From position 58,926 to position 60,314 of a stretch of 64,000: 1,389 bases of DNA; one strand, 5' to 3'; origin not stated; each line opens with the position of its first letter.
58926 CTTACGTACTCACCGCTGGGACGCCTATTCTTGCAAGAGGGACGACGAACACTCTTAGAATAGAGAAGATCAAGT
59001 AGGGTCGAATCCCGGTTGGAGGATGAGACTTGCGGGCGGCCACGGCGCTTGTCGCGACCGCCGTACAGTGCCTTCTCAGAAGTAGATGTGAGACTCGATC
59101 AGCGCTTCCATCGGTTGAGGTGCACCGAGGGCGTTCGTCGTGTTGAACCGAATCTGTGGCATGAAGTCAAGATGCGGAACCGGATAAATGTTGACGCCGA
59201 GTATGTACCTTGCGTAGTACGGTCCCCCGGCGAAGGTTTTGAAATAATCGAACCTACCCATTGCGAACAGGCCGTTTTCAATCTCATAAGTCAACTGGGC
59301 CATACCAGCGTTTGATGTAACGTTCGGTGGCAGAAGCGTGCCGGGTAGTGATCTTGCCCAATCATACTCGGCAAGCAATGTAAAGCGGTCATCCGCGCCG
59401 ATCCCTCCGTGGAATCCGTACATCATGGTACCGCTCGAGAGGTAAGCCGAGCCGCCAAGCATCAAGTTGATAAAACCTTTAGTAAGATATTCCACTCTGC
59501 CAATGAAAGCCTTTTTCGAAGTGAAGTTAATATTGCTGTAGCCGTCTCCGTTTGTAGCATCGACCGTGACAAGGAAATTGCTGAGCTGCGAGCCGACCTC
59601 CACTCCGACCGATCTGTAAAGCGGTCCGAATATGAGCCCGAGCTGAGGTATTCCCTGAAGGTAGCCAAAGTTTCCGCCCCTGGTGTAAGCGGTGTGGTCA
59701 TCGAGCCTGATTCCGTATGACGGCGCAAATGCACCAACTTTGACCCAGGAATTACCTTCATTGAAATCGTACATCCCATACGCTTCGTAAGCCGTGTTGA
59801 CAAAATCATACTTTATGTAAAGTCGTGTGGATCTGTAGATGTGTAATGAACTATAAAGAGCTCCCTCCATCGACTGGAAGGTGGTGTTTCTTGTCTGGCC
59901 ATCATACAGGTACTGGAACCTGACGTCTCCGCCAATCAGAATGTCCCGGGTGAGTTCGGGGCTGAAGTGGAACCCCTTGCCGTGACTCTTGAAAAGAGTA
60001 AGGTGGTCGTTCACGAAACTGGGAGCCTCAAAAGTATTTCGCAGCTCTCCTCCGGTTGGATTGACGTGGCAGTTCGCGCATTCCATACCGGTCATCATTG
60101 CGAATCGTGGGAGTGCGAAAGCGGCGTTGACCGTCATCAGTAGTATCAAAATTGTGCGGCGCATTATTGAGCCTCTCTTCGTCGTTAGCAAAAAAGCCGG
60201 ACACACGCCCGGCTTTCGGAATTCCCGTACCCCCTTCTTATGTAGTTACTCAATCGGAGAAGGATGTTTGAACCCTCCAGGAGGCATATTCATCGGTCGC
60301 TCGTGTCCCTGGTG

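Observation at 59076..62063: Outer-membrane module: Cyc2-like heme-porin candidate + small two-CxxCH cytochrome + second barrel protein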

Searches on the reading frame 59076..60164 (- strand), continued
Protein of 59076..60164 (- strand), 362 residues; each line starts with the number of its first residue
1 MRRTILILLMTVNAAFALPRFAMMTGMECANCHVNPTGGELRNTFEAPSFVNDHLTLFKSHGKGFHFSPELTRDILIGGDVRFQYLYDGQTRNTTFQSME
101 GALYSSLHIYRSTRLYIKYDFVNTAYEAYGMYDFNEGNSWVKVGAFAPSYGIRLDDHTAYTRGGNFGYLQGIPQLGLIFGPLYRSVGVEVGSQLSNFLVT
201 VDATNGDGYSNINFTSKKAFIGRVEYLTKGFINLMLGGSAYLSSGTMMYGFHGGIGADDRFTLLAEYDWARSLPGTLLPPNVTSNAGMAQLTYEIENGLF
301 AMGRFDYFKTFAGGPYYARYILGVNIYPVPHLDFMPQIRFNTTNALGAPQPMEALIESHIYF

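Call 60: search_protein_families(library=pfam, proteins=[L004:7110-7796:+, L075:5249-5920:+, L049:5252-5857:-], max_evalue=10)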
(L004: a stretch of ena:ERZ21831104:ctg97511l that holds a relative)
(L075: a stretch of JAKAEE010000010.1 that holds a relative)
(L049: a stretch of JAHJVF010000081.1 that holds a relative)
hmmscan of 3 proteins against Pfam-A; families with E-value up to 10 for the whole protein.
L004:7110-7796:+ (229 aa): 5 families
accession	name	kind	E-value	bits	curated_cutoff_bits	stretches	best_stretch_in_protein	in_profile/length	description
PF24784.1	Temptin_C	-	2.1e-14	54.2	27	1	28-119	8-97/98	Temptin C-terminal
PF13860.13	FlgD_ig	-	1.1e-10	41.7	27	1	153-216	9-75/79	FlgD Ig-like domain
PF18962.6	Por_Secre_tail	-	9.7e-08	32.6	27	1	146-225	2-73/75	Secretion system C-terminal sorting domain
PF13585.12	CHU_C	-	3e-05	24.5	27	1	154-221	18-78/86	CHU_C Type IX secretion signal domain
PF18884.5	TSP3_bac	-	0.00025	21.2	25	1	83-96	1-14/22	Bacterial TSP3 repeat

L075:5249-5920:+ (224 aa): 5 families
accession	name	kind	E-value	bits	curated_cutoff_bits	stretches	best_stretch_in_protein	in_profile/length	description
PF24784.1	Temptin_C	-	2.8e-17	63.4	27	1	29-115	10-97/98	Temptin C-terminal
PF13860.13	FlgD_ig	-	6.2e-14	52.2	27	1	150-212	11-76/79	FlgD Ig-like domain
PF18962.6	Por_Secre_tail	-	6.5e-07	30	27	1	141-216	2-69/75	Secretion system C-terminal sorting domain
PF13585.12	CHU_C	-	2e-05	25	27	1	147-211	12-72/86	CHU_C Type IX secretion signal domain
PF18884.5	TSP3_bac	-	0.02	15.2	25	1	79-91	1-13/22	Bacterial TSP3 repeat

L049:5252-5857:- (201 aa): 3 families
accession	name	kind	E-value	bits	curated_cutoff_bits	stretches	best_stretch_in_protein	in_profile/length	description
PF11188.13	DUF2975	-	0.2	12.1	27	1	126-191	15-79/130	Protein of unknown function (DUF2975)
PF18179.6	SUa-2TM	-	0.26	11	25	1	122-184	53-111/279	SMODS- and Ubiquitin system-associated 2TM effector domain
PF05568.16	ASFV_J13L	-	0.48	10.6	23.6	1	116-164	24-69/189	African swine fever virus J13L protein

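Call 62: search_solved_structures(query=L075:5249-5920:+, max_evalue=1, show_alignments=2)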
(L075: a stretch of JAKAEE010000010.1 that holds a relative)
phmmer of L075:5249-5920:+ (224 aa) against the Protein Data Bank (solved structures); distinct sequences matched with E-value up to 1: 6.
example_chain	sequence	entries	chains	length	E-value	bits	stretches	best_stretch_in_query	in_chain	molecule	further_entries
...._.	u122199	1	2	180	3.3e-05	26.9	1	149-213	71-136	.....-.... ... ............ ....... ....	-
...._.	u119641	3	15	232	5.7e-05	26.1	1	149-213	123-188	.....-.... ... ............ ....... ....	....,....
3osv_A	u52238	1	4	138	0.0011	21.9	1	152-210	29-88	Flagellar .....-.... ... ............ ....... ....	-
3c12_A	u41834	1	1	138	0.0056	19.6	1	157-209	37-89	Flagellar protein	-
4zzf_A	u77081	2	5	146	0.12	15.3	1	159-209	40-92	Flagellar basal body rod modification protein | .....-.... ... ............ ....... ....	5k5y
4zzk_A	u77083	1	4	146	0.12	15.3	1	159-209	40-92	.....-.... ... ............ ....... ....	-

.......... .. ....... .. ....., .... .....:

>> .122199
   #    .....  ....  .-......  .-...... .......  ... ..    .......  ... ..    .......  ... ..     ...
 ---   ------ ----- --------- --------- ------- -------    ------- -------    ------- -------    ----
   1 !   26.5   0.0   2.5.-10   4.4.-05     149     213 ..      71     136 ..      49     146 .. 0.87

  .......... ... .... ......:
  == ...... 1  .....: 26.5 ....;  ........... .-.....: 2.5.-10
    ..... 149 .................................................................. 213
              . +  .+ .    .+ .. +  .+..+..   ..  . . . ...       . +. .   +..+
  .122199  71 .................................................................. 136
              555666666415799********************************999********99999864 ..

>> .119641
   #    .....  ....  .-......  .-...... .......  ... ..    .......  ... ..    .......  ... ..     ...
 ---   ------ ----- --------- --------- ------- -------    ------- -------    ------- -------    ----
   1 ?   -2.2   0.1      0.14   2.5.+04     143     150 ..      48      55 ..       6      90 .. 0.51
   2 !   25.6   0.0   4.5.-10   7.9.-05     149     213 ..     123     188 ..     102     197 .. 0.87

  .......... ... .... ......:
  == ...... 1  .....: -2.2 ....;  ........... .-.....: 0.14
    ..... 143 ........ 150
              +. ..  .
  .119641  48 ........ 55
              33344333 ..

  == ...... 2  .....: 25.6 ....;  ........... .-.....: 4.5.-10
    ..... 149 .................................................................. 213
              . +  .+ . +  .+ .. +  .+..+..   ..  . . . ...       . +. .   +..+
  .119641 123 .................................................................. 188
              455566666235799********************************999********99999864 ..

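Call 75: list_cluster_members(proteins=[P0254, P0259, P0274, P0261, P0294, P0322, P0345, P0369, P0384, P0299])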
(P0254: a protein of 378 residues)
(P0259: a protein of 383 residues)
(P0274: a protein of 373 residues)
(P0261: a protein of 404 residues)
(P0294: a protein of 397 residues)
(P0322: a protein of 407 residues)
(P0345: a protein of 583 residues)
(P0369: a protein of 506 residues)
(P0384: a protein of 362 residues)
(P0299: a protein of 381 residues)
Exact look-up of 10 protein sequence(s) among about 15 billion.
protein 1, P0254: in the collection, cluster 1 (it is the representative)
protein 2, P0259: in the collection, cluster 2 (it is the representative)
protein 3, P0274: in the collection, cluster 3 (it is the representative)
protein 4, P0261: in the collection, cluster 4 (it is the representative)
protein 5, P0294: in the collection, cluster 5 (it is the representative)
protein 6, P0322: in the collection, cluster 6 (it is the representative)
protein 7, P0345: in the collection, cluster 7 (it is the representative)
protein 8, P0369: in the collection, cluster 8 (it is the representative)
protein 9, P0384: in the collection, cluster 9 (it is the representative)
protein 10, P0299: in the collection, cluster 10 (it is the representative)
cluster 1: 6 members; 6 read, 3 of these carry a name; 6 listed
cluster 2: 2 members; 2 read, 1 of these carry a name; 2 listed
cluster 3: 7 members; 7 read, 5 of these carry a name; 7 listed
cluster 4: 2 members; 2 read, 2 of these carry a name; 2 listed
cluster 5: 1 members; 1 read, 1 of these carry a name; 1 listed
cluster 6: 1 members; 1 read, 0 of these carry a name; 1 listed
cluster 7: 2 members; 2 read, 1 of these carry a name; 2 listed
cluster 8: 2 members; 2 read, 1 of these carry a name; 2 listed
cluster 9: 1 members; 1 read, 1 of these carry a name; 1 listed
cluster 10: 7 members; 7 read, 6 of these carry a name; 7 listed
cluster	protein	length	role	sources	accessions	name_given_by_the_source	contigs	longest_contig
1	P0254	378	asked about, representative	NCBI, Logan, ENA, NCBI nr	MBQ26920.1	MAG: hypothetical protein CMH81_02065 [Nitrospiraceae bacterium] | hypothetical protein [Nitrospiraceae bacterium]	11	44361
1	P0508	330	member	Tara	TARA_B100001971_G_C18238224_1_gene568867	strand:+ start:312 stop:1304 length:993 start_codon:yes stop_codon:yes gene_type:complete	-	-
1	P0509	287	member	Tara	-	strand:+ start:1759 stop:2622 length:864 start_codon:yes stop_codon:yes gene_type:complete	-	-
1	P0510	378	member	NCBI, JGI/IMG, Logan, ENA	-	-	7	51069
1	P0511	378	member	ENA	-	-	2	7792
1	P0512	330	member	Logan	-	-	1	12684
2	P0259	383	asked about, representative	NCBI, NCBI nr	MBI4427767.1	MAG: hypothetical protein HY562_01470 [Ignavibacteriales bacterium] | hypothetical protein [Ignavibacteriales bacterium]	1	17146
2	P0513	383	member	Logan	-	-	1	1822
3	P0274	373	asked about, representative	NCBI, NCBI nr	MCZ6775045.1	MAG: hypothetical protein O7D34_01160 [Ignavibacteria bacterium] | hypothetical protein [Ignavibacteria bacterium]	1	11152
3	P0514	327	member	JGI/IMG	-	hypothetical protein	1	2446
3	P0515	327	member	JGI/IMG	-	hypothetical protein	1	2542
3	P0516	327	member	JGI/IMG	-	hypothetical protein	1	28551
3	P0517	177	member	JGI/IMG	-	hypothetical protein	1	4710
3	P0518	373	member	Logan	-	-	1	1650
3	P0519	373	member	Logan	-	-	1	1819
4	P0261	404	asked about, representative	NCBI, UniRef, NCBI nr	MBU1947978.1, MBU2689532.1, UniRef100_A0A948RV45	MAG: hypothetical protein KJ970_01270 [Candidatus Eisenbacteria bacterium] | Uncharacterized protein n=1 Tax=Eiseniibacteriota bacterium TaxID=2212470 ... | hypothetical protein [Candidatus Eisenbacteria bacterium]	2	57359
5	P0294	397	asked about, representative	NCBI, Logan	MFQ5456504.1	MAG: hypothetical protein ACE5EA_09955 [Nitrospirota bacterium]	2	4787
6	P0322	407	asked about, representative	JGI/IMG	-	-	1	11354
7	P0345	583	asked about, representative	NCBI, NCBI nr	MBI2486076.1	MAG: hypothetical protein HYW01_03780 [Deltaproteobacteria bacterium] | hypothetical protein [Deltaproteobacteria bacterium]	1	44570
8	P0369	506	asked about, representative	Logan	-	-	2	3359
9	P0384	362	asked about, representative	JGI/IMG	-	hypothetical protein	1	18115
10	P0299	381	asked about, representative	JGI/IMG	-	hypothetical protein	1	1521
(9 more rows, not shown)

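Call 96: find_encoding_contigs(protein=P0254, flank=6000, max_places=1)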
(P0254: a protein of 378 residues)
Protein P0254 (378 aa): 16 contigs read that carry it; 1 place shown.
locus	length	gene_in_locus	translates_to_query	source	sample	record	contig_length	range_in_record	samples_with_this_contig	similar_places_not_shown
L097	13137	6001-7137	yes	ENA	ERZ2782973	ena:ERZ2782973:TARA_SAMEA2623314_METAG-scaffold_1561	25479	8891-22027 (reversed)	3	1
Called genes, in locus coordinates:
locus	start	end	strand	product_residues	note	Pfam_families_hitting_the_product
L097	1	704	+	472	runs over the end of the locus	PF01134:GIDA (faint), PF01262:AlaDh_PNT_C (faint), PF03486:HI0933_like (faint), PF07992:Pyr_redox_2, PF12831:FAD_oxidored, PF13738:Pyr_redox_3 (weak), PF00070:Pyr_redox, PF02852:Pyr_redox_dim, +1 more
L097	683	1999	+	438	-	PF17820:PDZ_6, PF03572:Peptidase_S41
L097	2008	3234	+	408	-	PF00817:IMS, PF11799:IMS_C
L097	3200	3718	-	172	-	-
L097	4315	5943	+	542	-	PF16694:Cytochrome_P460, PF13442:Cytochrome_CBB3 (faint)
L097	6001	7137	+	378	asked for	-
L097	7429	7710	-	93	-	PF13490:zf-HC2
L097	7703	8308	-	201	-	PF07638:Sigma70_ECF (faint), PF04542:Sigma70_r2, PF08281:Sigma70_r4_2, PF04545:Sigma70_r4 (weak)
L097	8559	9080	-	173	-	-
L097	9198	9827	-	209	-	-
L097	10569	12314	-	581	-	PF04055:Radical_SAM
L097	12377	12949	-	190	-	PF00578:AhpC-TSA, PF08534:Redoxin, PF00085:Thioredoxin (faint), PF13098:Thioredoxin_2, PF13905:Thioredoxin_8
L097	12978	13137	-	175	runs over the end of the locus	-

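Call 97: find_encoding_contigs(protein=P0261, flank=6000, max_places=1)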
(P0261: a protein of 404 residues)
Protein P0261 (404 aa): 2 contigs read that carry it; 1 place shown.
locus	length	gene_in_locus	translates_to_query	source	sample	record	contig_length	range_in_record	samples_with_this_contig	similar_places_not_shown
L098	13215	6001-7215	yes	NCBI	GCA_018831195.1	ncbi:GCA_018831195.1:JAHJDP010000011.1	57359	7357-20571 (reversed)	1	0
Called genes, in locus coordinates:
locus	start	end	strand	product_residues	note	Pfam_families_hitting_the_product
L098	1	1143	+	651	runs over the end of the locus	PF12891:Glyco_hydro_44, PF18962:Por_Secre_tail (weak)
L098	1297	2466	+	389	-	PF13173:AAA_14, PF13635:DUF4143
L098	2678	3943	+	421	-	PF00275:EPSP_synthase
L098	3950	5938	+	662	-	PF00009:GTP_EFTU, PF03144:GTP_EFTU_D2, PF25461:Beta-barrel_SelB, PF09106:WHD_2nd_SelB, PF09107:WHD_3rd_SelB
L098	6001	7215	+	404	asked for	-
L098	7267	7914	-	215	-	-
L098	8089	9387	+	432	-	-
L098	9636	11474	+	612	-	PF00664:ABC_membrane, PF00005:ABC_tran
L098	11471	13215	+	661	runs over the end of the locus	PF00664:ABC_membrane, PF00005:ABC_tran, PF02463:SMC_N (weak)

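Call 98: find_encoding_contigs(protein=P0345, flank=6000, max_places=1)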
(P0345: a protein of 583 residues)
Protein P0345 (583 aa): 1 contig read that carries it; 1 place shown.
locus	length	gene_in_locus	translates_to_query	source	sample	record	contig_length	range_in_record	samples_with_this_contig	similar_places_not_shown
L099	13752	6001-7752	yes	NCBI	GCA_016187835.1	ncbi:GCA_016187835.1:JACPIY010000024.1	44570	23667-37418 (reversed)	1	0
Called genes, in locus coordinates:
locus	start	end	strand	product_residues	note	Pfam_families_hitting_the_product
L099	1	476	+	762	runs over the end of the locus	PF02743:dCache_1, PF21623:HK_sensor_dom_bact, PF00672:HAMP, PF08448:PAS_4 (weak), PF00512:HisKA (weak), PF02518:HATPase_c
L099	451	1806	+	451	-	PF00072:Response_reg, PF00158:Sigma54_activat, PF14532:Sigma54_activ_2, PF07724:AAA_2 (weak), PF07728:AAA_5 (weak), PF25601:AAA_lid_14, PF02954:HTH_8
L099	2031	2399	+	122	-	PF00072:Response_reg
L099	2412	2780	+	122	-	-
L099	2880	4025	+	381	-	PF09459:EB_dh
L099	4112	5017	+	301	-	PF10609:ParA, PF13614:AAA_31 (weak), PF01656:CbiA, PF10609:ParA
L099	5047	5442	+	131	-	PF08369:PCP_red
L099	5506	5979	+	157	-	-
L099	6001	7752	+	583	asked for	-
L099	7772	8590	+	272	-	PF13442:Cytochrome_CBB3, PF00034:Cytochrom_C, PF13442:Cytochrome_CBB3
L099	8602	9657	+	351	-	PF00582:Usp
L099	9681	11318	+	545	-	PF01654:Cyt_bd_oxida_I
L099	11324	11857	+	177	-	PF00034:Cytochrom_C (weak)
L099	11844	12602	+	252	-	PF13442:Cytochrome_CBB3 (weak)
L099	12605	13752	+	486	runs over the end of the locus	PF00034:Cytochrom_C, PF13442:Cytochrome_CBB3, PF09459:EB_dh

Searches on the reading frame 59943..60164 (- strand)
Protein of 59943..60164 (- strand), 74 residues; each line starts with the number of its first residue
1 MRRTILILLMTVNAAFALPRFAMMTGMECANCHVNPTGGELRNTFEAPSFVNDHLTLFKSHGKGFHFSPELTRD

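Call 60: search_protein_families(library=pfam, proteins=[window:59943-60164:-], max_evalue=10)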
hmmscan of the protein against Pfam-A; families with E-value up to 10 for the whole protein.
seq(74 aa): 1 family
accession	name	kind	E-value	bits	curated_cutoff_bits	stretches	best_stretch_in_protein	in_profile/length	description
PF09331.17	DUF1985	-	0.064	13.7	35.1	1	4-35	12-43/141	Domain of unknown function (DUF1985)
